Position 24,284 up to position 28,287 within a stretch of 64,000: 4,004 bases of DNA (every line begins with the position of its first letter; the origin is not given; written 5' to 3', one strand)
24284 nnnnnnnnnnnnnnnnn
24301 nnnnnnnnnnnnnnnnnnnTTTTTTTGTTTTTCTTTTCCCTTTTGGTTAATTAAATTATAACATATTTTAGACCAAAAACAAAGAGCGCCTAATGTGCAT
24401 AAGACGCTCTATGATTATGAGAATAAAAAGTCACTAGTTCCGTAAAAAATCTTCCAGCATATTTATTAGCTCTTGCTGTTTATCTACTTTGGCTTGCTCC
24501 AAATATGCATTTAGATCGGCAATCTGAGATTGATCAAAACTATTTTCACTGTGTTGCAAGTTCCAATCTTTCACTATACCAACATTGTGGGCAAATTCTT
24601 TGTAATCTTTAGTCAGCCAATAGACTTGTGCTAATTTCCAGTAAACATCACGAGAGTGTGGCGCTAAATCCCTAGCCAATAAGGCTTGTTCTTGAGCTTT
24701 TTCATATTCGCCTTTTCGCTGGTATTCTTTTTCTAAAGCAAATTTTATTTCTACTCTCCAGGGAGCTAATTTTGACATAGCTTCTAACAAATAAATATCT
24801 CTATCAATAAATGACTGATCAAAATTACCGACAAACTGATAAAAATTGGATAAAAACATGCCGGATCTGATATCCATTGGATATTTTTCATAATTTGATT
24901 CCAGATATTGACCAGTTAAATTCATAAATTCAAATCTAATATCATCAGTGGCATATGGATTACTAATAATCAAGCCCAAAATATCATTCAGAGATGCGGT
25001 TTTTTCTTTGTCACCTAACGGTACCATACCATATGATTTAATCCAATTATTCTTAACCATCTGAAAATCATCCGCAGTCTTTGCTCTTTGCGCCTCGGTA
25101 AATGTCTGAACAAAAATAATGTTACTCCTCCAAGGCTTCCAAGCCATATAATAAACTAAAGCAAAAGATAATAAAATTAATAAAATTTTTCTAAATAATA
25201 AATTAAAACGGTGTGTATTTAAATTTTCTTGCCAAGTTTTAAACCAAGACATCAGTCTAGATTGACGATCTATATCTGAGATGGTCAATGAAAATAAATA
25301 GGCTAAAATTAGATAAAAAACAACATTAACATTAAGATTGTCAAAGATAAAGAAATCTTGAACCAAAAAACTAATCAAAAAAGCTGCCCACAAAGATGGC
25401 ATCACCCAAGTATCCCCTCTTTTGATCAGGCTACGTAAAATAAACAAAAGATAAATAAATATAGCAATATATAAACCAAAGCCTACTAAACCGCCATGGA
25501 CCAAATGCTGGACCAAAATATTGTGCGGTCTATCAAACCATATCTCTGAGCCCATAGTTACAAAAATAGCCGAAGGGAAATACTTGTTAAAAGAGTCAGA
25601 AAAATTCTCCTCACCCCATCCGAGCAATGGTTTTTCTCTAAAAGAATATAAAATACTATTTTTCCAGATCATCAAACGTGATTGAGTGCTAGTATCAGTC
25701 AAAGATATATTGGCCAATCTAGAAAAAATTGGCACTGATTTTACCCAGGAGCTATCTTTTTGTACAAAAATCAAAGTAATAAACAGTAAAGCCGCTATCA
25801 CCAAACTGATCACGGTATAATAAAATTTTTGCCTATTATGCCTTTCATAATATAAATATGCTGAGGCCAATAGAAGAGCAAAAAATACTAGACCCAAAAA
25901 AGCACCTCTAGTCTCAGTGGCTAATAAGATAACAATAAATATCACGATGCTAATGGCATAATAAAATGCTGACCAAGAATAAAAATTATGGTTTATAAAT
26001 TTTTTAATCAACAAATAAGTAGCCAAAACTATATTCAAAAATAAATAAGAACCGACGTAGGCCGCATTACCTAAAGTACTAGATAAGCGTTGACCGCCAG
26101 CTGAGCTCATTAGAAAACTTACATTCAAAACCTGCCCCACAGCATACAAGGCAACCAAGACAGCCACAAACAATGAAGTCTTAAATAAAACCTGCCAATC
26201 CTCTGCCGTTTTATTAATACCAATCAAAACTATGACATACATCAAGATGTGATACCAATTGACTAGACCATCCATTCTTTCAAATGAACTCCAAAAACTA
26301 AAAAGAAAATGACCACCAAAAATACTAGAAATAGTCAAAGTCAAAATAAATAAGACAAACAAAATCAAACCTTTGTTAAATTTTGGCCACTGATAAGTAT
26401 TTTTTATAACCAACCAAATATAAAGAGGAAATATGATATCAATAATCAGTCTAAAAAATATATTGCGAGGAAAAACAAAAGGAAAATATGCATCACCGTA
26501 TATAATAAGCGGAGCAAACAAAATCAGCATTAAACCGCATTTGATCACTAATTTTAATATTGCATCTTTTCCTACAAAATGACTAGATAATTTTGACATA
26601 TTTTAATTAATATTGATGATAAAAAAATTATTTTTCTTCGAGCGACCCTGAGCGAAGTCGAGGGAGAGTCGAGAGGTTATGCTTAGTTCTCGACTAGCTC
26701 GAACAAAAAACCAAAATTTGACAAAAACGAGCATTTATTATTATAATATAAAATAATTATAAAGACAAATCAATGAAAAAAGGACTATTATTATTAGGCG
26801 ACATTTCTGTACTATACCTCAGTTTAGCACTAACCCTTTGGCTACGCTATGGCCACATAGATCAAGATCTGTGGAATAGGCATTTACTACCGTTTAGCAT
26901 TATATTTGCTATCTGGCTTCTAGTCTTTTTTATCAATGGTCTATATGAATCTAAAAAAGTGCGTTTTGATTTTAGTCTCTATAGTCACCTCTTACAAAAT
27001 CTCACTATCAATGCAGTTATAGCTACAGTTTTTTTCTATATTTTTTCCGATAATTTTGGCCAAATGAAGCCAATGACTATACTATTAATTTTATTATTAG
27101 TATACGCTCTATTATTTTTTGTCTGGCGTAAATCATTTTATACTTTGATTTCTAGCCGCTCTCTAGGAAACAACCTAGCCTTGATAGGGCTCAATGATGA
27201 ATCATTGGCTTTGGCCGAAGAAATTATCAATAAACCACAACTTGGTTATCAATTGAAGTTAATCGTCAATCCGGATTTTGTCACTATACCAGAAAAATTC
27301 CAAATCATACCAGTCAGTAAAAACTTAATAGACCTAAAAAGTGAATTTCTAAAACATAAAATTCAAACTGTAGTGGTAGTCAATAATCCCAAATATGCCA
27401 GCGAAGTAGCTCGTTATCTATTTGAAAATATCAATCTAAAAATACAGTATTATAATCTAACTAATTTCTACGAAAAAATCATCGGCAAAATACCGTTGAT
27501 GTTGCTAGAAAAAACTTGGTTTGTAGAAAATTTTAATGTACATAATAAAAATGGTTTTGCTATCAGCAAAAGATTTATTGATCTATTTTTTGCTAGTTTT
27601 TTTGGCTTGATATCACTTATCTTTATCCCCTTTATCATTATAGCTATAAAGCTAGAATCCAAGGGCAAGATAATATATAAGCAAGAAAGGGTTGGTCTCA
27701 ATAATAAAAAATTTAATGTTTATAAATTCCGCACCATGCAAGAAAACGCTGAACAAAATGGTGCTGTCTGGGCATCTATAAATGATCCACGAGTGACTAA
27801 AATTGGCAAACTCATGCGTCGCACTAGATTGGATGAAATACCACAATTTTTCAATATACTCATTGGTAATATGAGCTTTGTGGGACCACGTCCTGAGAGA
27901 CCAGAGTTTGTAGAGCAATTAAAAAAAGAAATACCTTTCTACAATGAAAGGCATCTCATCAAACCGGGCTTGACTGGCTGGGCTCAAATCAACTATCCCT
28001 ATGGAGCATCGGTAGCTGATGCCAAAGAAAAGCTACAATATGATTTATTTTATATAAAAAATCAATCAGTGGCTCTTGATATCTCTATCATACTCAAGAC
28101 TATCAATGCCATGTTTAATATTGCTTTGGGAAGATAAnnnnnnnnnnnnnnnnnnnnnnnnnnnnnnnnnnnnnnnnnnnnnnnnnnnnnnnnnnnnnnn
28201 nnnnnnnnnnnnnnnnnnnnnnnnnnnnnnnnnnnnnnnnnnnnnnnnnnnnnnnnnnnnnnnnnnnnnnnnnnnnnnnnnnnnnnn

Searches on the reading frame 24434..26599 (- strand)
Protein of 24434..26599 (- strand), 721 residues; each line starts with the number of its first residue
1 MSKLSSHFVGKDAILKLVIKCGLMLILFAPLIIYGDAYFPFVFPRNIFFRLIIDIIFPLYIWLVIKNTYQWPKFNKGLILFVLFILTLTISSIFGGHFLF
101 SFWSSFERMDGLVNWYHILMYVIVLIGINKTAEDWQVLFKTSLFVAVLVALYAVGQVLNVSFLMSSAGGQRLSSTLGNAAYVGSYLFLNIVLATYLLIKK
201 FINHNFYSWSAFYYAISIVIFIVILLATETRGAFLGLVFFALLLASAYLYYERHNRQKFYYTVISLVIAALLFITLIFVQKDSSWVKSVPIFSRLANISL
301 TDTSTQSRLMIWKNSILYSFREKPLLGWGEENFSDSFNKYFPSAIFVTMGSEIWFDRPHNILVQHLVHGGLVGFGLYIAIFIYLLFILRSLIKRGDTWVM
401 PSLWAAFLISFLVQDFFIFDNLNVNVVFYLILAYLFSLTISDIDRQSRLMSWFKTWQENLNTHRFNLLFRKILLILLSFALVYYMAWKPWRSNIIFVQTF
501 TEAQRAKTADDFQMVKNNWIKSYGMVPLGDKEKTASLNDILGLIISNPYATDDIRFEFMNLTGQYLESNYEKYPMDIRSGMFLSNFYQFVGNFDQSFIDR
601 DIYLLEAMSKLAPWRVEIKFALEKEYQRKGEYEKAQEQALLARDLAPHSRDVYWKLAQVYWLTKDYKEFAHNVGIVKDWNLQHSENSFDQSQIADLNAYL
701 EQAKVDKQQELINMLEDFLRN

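Call 42: search_protein_families(library=pfam, proteins=[window:24434-26599:-], max_evalue=0.00001)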
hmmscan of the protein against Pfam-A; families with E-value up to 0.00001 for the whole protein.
window:24434-26599:- (721 aa): 1 family
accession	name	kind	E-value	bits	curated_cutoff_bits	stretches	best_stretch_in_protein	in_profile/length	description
PF04932.20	Wzy_C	-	8.4e-21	74.8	31.7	1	217-378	2-149/149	O-Antigen ligase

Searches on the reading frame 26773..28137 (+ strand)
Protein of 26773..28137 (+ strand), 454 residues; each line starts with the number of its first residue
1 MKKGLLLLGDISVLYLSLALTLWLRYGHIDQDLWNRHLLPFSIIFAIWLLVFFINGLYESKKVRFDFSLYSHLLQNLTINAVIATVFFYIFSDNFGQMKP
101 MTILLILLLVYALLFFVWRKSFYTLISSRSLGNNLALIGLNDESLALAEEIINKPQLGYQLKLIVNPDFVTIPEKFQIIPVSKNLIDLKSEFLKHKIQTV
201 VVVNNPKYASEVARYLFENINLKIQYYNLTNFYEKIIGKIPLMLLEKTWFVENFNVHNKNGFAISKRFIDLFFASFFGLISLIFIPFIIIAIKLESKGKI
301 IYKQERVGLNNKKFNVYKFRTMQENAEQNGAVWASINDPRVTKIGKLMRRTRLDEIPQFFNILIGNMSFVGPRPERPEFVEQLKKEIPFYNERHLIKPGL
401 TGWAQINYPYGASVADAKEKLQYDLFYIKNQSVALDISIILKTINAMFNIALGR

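Call 42: search_protein_families(library=pfam, proteins=[window:26773-28137:+], max_evalue=0.00001)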
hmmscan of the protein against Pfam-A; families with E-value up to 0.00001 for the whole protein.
window:26773-28137:+ (454 aa): 2 families
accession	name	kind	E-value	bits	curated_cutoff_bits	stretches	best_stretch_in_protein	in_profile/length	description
PF02397.22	Bac_transf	-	6.4e-67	225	27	1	266-448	1-178/179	Bacterial sugar transferase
PF13727.12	CoA_binding_3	-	7.3e-07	29.8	25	1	54-202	2-147/175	CoA-binding domain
